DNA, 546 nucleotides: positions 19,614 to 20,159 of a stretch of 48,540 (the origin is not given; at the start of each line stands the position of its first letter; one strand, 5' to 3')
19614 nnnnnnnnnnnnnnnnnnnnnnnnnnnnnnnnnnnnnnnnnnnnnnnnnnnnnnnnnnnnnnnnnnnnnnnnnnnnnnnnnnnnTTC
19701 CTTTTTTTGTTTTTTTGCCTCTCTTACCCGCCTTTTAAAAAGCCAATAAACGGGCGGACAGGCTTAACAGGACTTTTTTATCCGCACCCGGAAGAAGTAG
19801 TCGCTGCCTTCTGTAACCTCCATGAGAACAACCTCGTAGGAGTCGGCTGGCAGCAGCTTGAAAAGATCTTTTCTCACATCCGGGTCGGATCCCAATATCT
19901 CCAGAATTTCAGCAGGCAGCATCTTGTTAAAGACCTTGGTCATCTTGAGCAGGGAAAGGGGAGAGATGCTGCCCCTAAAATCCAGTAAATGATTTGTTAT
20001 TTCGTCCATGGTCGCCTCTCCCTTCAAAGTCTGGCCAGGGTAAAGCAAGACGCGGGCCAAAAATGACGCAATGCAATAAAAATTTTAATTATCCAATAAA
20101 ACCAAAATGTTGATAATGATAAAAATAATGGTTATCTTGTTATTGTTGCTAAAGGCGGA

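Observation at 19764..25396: Mirror-image regulon: two paralogous PAS-sigma54 activators, each divergent from a sigma54 promoter driving a TusA-like gene plus an Hdr-type operon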

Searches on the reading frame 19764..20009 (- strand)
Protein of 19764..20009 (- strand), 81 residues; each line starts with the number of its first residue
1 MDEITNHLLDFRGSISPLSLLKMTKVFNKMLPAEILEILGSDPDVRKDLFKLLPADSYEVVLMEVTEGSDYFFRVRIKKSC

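Call 9: search_protein_families(library=pfam, proteins=[window:19764-20009:-], max_evalue=0.01)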
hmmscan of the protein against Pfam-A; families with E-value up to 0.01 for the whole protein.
window:19764-20009:- (81 aa): 1 family
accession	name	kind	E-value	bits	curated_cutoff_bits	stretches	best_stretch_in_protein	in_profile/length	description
PF01206.22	TusA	-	8.9e-09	35.5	28.6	1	9-79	3-70/70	Sulfurtransferase TusA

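Call 18: find_homologous_proteins(query=window:19764-20009:-, max_evalue=0.001)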
Query window:19764-20009:- (81 aa): 2 proteins with E <= 0.001 among 4 candidates.
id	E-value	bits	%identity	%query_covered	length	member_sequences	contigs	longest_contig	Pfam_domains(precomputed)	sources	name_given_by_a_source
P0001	1.7e-41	157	94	100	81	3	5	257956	PF01206.23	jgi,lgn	jgi:TusA-related sulfurtransferase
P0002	3.5e-34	133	83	99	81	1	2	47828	PF01206.23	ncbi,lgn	ncbi:MAG: sulfurtransferase TusA family protein [Desulfatibacillaceae bacterium]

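Call 21: find_related_loci(query=A2, collection=genome_contigs, flank=10000)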
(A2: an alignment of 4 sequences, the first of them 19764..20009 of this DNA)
Query A2 (81 aa) in genome_contigs; peptide patterns used: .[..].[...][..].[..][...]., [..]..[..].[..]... (x = any residue, [..] = any of these).
85 stretches matched a pattern; 6 encode a relative of the query (tblastn E <= 1e-3); 6 distinct loci.
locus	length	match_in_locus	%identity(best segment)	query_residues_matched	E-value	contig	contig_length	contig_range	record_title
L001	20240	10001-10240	81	1-80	5e-41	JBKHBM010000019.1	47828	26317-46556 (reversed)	MAG: Desulfatibacillaceae bacterium isolate D1M01_5 NODE_707_length_47828_cov_9.889059, whole genome shotgun sequence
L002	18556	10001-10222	52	5-79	5e-25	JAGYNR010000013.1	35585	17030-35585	MAG: Desulfobacterales bacterium isolate M55B149 13, whole genome shotgun sequence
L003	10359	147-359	53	7-80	8e-21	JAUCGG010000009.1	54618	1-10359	Desulfococcaceae bacterium HSG8 NODE_10_length_54618, whole genome shotgun sequence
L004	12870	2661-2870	53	7-79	1e-20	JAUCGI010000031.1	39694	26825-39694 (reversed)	Desulfobacterales bacterium HSG2 NODE_76_length_39694, whole genome shotgun sequence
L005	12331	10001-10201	51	7-76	1e-18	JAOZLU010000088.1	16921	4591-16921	MAG: Desulfobacterales bacterium isolate GMC2_bin_2_sub GMC2_511_length_16921_cov_51.987667, whole genome shotgun sequen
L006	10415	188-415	47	5-78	2e-17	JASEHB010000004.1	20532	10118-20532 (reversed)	MAG: Desulfatibacillaceae bacterium isolate Yes70-12 NODE_961_length_20532_cov_3.975289, whole genome shotgun sequence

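Call 26: search_protein_representatives(alignment_id=A2)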
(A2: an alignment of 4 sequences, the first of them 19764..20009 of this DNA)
Query: 4 sequences, 81 profile positions. Proteins with E-value up to 0.001 (for the whole library): 354; up to 1e-10: 125; up to 1e-30: 0. The best 150 are listed.
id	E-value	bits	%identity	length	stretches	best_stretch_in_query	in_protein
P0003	3.2e-24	100.5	-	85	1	1-79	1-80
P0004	2.8e-22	94.3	-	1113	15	7-35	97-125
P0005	2.4e-21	91.3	-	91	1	4-79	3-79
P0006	1.0e-20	89.3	-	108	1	7-79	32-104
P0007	1.4e-20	88.9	-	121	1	1-80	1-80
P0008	2.2e-20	88.3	-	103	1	2-80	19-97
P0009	3.1e-20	87.8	-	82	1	4-78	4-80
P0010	3.8e-20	87.5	-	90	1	1-78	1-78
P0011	1.5e-19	85.6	-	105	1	5-80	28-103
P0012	9.4e-19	83.0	-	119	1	1-78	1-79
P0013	1.4e-18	82.4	-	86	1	1-79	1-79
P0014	1.5e-18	82.3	-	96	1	3-79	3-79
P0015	1.7e-18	82.2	-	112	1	4-80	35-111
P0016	2.5e-18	81.6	-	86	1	5-80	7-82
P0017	3.7e-18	81.1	-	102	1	4-77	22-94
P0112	2.6e-11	59.1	-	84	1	1-79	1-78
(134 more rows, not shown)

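Call 30: search_protein_families(library=ncbifam, proteins=[window:19764-20009:-], max_evalue=0.001)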
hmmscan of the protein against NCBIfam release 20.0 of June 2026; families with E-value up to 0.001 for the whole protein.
window:19764-20009:- (81 aa): 0 families

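Call 40: find_related_loci(query=A4, collection=metagenome_contigs, flank=10000)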
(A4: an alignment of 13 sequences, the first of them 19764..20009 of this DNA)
Query A4 (81 aa) in metagenome_contigs; peptide patterns used: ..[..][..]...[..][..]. (x = any residue, [..] = any of these).
155 stretches matched a pattern; 49 encode a relative of the query (tblastn E <= 1e-3); 49 distinct loci.
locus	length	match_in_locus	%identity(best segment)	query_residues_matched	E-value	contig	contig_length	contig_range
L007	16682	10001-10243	94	1-81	5e-49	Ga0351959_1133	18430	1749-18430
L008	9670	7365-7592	58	3-79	1e-23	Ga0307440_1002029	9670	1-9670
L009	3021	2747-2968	59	5-79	3e-23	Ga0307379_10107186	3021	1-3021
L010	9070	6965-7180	54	8-79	3e-23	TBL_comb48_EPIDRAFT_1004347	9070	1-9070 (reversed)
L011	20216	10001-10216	54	8-79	3e-23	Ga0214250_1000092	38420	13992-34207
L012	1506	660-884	51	5-79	1e-22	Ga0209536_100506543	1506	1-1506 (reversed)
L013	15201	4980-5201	54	6-79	1e-22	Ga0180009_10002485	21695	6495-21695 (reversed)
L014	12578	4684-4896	56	8-79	2e-22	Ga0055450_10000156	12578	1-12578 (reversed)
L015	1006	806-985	60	5-64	2e-22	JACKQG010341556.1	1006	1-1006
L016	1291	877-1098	53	6-79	4e-22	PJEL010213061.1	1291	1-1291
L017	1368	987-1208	53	6-80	7e-21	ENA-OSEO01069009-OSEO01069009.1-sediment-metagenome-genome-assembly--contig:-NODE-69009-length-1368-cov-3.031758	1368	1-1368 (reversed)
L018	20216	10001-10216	49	8-79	2e-20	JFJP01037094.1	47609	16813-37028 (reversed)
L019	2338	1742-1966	49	5-79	3e-20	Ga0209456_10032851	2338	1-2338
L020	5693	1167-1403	55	1-80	3e-20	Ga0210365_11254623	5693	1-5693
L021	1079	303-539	54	1-80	2e-20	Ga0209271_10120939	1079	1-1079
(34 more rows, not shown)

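Call 47: find_homologous_proteins(query=A3, max_evalue=0.00001)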
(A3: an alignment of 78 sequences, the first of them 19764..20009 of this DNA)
Query A3 (78 sequences) (81 aa, profile of the alignment): 129 proteins with E <= 0.00001 among 1208 candidates; the best 120 are listed.
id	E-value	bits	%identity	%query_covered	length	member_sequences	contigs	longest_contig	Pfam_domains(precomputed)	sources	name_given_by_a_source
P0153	1.4e-31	126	49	99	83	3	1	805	PF01206.23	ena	-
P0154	2.7e-30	122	59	98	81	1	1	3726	PF01206.23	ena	-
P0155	2.8e-30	122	59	98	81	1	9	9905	PF01206.23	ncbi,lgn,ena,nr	ncbi:MAG: sulfurtransferase TusA family protein [Desulfobulbaceae bacterium]|nr:sulfurtransferase Tu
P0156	7.0e-30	120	55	93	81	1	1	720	PF01206.23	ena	-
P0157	1.2e-29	120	49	91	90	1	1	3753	PF01206.23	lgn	-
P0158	1.7e-29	119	51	98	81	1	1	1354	PF01206.23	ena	-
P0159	2.1e-29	119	55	93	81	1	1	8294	PF01206.23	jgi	-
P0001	2.5e-29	118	94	100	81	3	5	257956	PF01206.23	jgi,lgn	jgi:TusA-related sulfurtransferase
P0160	3.0e-29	118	53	98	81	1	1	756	-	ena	-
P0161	3.5e-29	118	53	93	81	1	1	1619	PF01206.23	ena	-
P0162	4.1e-29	118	53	93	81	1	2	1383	-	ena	-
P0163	4.2e-29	118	53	98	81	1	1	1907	PF01206.23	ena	-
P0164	4.5e-29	118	53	98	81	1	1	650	PF01206.23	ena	-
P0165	4.6e-29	118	52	98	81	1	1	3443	PF01206.23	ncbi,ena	-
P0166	5.5e-29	117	55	93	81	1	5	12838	-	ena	-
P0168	8.9e-29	117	53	93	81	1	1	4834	PF01206.23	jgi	-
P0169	9.1e-29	117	53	98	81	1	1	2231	PF01206.23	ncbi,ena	-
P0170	1.1e-28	116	56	93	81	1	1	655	PF01206.23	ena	-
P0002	1.1e-28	116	83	99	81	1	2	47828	PF01206.23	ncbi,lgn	ncbi:MAG: sulfurtransferase TusA family protein [Desulfatibacillaceae bacterium]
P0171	1.2e-28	116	52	98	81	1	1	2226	PF01206.23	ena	-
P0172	1.3e-28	116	56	93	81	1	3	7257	PF01206.23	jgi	-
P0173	1.3e-28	116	53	98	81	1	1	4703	PF01206.23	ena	-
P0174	1.5e-28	116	52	93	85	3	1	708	PF01206.23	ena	-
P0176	1.6e-28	116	55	93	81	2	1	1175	PF01206.23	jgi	jgi:TusA-related sulfurtransferase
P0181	2.0e-28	116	49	100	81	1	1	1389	PF01206.23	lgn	-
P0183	2.9e-28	115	53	98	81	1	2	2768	PF01206.23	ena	-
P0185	3.4e-28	115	53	98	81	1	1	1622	PF01206.23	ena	-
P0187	3.7e-28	115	53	93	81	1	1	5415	PF01206.23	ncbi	-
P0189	4.3e-28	115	51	98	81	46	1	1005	PF01206.23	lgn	-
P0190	5.3e-28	114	51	98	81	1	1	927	PF01206.23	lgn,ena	-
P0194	5.6e-28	114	54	98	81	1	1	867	PF01206.23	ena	-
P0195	5.7e-28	114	51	99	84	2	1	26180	PF01206.23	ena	-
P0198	6.9e-28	114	49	99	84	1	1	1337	PF01206.23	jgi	-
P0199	8.6e-28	114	52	100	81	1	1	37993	PF01206.23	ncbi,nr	ncbi:MAG: sulfurtransferase TusA family protein [Deltaproteobacteria bacterium]|nr:sulfurtransferase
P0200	1.0e-27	113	44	98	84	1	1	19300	PF01206.23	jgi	jgi:TusA-related sulfurtransferase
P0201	1.0e-27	113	55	93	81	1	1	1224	PF01206.23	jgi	-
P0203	1.1e-27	113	51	98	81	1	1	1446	PF01206.23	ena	-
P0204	1.1e-27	113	53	93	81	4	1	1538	PF01206.23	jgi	jgi:TusA-related sulfurtransferase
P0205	1.2e-27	113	52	98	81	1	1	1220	PF01206.23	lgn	-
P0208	1.9e-27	112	53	93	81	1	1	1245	PF01206.23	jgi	jgi:TusA-related sulfurtransferase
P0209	2.0e-27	112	48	93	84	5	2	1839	PF01206.23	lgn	-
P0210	2.7e-27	112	53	95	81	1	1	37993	PF01206.23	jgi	-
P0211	5.4e-27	111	44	93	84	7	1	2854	PF01206.23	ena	-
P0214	8.5e-27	110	43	99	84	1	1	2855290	PF01206.23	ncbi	ncbi:MAG: sulfurtransferase TusA family protein [Syntrophobacteraceae bacterium]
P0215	1.1e-26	110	45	93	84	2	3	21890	PF01206.23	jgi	jgi:TusA-related sulfurtransferase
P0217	2.3e-26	109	42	98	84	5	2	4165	PF01206.23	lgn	-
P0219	7.4e-26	107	45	93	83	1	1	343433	-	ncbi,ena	-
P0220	8.7e-26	107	43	94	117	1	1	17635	-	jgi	jgi:TusA-related sulfurtransferase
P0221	1.1e-25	107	47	98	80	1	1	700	PF01206.23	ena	-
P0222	1.6e-25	106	46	99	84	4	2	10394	PF01206.23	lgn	-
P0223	1.7e-25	106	44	98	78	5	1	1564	PF01206.23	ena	-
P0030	2.7e-25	106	48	95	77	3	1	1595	PF01206.23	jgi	-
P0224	3.1e-25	105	41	98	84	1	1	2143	PF01206.23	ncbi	-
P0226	2.6e-24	102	38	99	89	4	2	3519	PF01206.23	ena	-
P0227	2.8e-24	102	45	94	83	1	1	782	PF01206.23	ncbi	-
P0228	3.0e-24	102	48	90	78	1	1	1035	PF01206.23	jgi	-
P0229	4.2e-24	102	44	98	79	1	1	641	PF01206.23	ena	-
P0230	2.1e-23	100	40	93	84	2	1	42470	PF01206.23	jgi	-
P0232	3.3e-23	99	44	98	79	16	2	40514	PF01206.23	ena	-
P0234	5.8e-23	98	45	90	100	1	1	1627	PF01206.23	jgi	jgi:TusA-related sulfurtransferase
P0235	6.9e-23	98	45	88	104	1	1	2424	PF01206.23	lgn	-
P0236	1.1e-22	97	44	93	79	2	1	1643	PF01206.23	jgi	-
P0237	1.1e-22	97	34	99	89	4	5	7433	PF01206.23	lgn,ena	-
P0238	1.2e-22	97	46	89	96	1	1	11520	PF01206.23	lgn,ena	-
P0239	1.4e-22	97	44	86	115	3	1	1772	PF01206.23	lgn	-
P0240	1.6e-22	97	42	89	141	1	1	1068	PF01206.23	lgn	-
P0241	1.7e-22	97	39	93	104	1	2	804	PF01206.23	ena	-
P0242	1.8e-22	96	47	91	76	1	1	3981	PF01206.23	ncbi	-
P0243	2.3e-22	96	33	99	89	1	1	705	PF01206.23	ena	-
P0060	2.8e-22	96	42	88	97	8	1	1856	PF01206.23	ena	-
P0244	6.1e-22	95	42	91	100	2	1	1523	PF01206.23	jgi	jgi:TusA-related sulfurtransferase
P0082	6.1e-22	95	43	98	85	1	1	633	PF01206.23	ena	-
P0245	7.2e-22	95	41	88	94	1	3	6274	PF01206.23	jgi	jgi:TusA-related sulfurtransferase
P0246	7.9e-22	94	41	93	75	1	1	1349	PF01206.23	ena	-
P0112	8.0e-22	94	34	98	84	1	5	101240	PF01206.23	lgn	-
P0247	8.2e-22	94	39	88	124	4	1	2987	PF01206.23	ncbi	-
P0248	1.2e-21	94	46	69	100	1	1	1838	PF01206.23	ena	-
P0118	1.2e-21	94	34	79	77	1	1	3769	PF01206.23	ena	-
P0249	1.2e-21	94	42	88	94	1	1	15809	PF01206.23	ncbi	-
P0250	1.3e-21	94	39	88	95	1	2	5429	PF01206.23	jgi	-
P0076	1.5e-21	94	38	99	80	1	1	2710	PF01206.23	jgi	-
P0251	1.6e-21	93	44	88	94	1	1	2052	PF01206.23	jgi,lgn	jgi:tRNA 2-thiouridine synthesizing protein A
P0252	2.0e-21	93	41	88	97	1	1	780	PF01206.23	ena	-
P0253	2.2e-21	93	44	84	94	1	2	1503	PF01206.23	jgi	-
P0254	2.8e-21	93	38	88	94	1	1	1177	PF01206.23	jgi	-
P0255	2.9e-21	93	41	88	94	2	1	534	PF01206.23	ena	-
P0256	4.0e-21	92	39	89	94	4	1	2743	PF01206.23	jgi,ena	-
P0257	4.5e-21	92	45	91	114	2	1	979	PF01206.23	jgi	jgi:TusA-related sulfurtransferase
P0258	4.9e-21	92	38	88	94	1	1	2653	PF01206.23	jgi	-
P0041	4.9e-21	92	38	94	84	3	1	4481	PF01206.23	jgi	-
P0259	7.4e-21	91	41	88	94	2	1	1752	PF01206.23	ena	-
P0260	9.8e-21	91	44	89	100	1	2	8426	PF01206.23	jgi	jgi:TusA-related sulfurtransferase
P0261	1.2e-20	91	36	93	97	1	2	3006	PF01206.23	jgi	jgi:TusA-related sulfurtransferase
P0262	1.6e-20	90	42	94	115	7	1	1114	PF01206.23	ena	-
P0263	1.6e-20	90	41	84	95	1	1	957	PF01206.23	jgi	-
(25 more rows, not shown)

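Call 48: find_encoding_contigs(protein=P0214, flank=8000, max_places=2)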
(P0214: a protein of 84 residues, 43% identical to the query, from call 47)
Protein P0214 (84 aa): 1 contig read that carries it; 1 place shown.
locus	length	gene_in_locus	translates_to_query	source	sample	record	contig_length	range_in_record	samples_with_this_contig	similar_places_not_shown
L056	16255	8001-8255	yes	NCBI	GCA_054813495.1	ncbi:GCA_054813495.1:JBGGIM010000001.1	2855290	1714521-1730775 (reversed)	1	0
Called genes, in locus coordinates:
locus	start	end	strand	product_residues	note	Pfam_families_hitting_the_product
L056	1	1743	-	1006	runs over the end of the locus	-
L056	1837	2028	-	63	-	PF12802:MarR_2 (weak), PF17782:WHD_DprA (weak)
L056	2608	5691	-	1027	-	PF01266:DAO (weak), PF07992:Pyr_redox_2 (weak), PF12831:FAD_oxidored (weak), PF07992:Pyr_redox_2, PF12831:FAD_oxidored, PF00037:Fer4, PF12837:Fer4_6, PF12838:Fer4_7, +18 more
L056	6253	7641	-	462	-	PF00989:PAS, PF08448:PAS_4 (weak), PF13426:PAS_9, PF00158:Sigma54_activat, PF14532:Sigma54_activ_2, PF07728:AAA_5, PF25601:AAA_lid_14, PF02954:HTH_8, +1 more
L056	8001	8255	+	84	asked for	PF01206:TusA (weak)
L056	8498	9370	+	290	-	PF02219:MTHFR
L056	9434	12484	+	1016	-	PF00890:FAD_binding_2 (weak), PF07992:Pyr_redox_2, PF12831:FAD_oxidored, PF00070:Pyr_redox (weak), PF00890:FAD_binding_2 (weak), PF01266:DAO (weak), PF12831:FAD_oxidored, PF13450:NAD_binding_8, +13 more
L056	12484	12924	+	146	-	PF02662:FlpD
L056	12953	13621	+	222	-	PF12225:DUF5981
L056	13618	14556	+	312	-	PF02219:MTHFR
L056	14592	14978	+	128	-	PF00072:Response_reg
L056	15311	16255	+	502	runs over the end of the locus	PF08448:PAS_4, PF13426:PAS_9, PF00989:PAS, PF13188:PAS_8 (weak), PF13426:PAS_9 (weak), PF00512:HisKA, PF02518:HATPase_c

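Call 49: find_encoding_contigs(protein=P0112, flank=8000, max_places=2)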
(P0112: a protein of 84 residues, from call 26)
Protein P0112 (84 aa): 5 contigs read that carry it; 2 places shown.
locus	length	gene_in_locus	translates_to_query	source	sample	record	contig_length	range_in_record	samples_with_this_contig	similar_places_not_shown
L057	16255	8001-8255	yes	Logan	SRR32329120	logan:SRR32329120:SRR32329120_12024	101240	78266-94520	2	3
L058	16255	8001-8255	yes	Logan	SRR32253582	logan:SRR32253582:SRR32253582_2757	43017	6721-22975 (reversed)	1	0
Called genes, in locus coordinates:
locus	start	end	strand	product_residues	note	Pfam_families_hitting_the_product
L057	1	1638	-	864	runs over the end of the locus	PF12797:Fer4_2 (faint), PF00890:FAD_binding_2 (weak), PF01266:DAO (weak), PF07992:Pyr_redox_2, PF12831:FAD_oxidored (weak), PF13450:NAD_binding_8, PF12838:Fer4_7 (weak), PF00037:Fer4 (weak), +3 more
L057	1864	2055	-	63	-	PF00890:FAD_binding_2 (weak), PF01134:GIDA (weak), PF01266:DAO (weak), PF07992:Pyr_redox_2 (weak), PF12831:FAD_oxidored, PF13450:NAD_binding_8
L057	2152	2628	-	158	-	PF17782:WHD_DprA (faint), PF12802:MarR_2 (weak)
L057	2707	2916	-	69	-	PF02662:FlpD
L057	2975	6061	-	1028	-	PF12831:FAD_oxidored (weak), PF00037:Fer4 (weak), PF00890:FAD_binding_2, PF07992:Pyr_redox_2, PF13450:NAD_binding_8, PF00037:Fer4, PF12838:Fer4_7, PF13187:Fer4_9, +16 more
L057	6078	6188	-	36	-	-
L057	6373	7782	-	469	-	PF00989:PAS, PF08448:PAS_4, PF13426:PAS_9, PF00158:Sigma54_activat, PF14532:Sigma54_activ_2, PF07728:AAA_5, PF25601:AAA_lid_14, PF02954:HTH_8, +3 more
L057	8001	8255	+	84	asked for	PF01206:TusA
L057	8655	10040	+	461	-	PF13187:Fer4_9 (faint), PF13183:Fer4_8, PF13237:Fer4_10 (weak), PF13484:Fer4_16 (weak), PF13534:Fer4_17, PF02754:CCG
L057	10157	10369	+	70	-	-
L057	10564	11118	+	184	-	-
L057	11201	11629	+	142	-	PF01592:NifU_N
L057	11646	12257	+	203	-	PF00574:CLP_protease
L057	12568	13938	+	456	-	PF00989:PAS, PF08448:PAS_4, PF13426:PAS_9, PF00158:Sigma54_activat, PF14532:Sigma54_activ_2, PF07728:AAA_5, PF25601:AAA_lid_14, PF02954:HTH_8, +2 more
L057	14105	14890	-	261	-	PF19620:DUF6125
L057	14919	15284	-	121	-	-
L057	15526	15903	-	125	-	PF02579:Nitro_FeMo-Co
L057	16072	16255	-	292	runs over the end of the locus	PF01656:CbiA, PF10609:ParA (faint), PF12797:Fer4_2 (faint), PF12837:Fer4_6 (faint), PF14697:Fer4_21, PF12838:Fer4_7 (weak), PF13187:Fer4_9 (weak), PF00037:Fer4 (weak), +2 more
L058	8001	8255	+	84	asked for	PF01206:TusA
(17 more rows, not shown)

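Call 50: find_encoding_contigs(protein=P0219, flank=8000, max_places=2)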
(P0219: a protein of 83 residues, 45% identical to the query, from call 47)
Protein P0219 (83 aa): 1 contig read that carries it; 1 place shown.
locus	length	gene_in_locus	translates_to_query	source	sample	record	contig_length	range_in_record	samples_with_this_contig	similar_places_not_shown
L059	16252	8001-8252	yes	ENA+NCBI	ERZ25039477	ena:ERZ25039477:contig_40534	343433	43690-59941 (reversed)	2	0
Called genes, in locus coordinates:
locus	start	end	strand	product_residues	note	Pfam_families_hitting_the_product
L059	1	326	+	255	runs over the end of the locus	PF04055:Radical_SAM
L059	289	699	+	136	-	PF13186:SPASM (weak)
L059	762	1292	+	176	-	PF01545:Cation_efflux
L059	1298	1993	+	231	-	PF16916:ZT_dimer, PF02579:Nitro_FeMo-Co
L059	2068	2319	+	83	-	-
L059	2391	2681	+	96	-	PF17253:DUF5320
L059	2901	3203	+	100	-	PF02572:CobA_CobO_BtuR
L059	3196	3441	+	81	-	PF02572:CobA_CobO_BtuR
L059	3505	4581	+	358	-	PF00989:PAS, PF08448:PAS_4, PF13188:PAS_8 (weak), PF13426:PAS_9, PF00512:HisKA, PF02518:HATPase_c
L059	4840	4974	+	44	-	-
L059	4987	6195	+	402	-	PF07992:Pyr_redox_2, PF00070:Pyr_redox, PF02852:Pyr_redox_dim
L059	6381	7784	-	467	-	PF00989:PAS, PF08448:PAS_4, PF13426:PAS_9, PF00158:Sigma54_activat, PF14532:Sigma54_activ_2, PF07728:AAA_5, PF25601:AAA_lid_14, PF02954:HTH_8, +2 more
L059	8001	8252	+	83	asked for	-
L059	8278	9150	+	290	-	PF02219:MTHFR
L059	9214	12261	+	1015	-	PF00890:FAD_binding_2 (weak), PF07992:Pyr_redox_2 (weak), PF12831:FAD_oxidored, PF13450:NAD_binding_8 (weak), PF07992:Pyr_redox_2 (weak), PF07992:Pyr_redox_2, PF12831:FAD_oxidored, PF13450:NAD_binding_8, +17 more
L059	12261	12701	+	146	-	PF02662:FlpD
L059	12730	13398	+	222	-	PF12225:DUF5981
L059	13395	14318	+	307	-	PF02219:MTHFR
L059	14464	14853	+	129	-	PF00072:Response_reg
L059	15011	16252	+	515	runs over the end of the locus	PF08448:PAS_4, PF13188:PAS_8 (faint), PF13426:PAS_9, PF08447:PAS_3 (faint), PF00989:PAS, PF13426:PAS_9, PF00512:HisKA, PF02518:HATPase_c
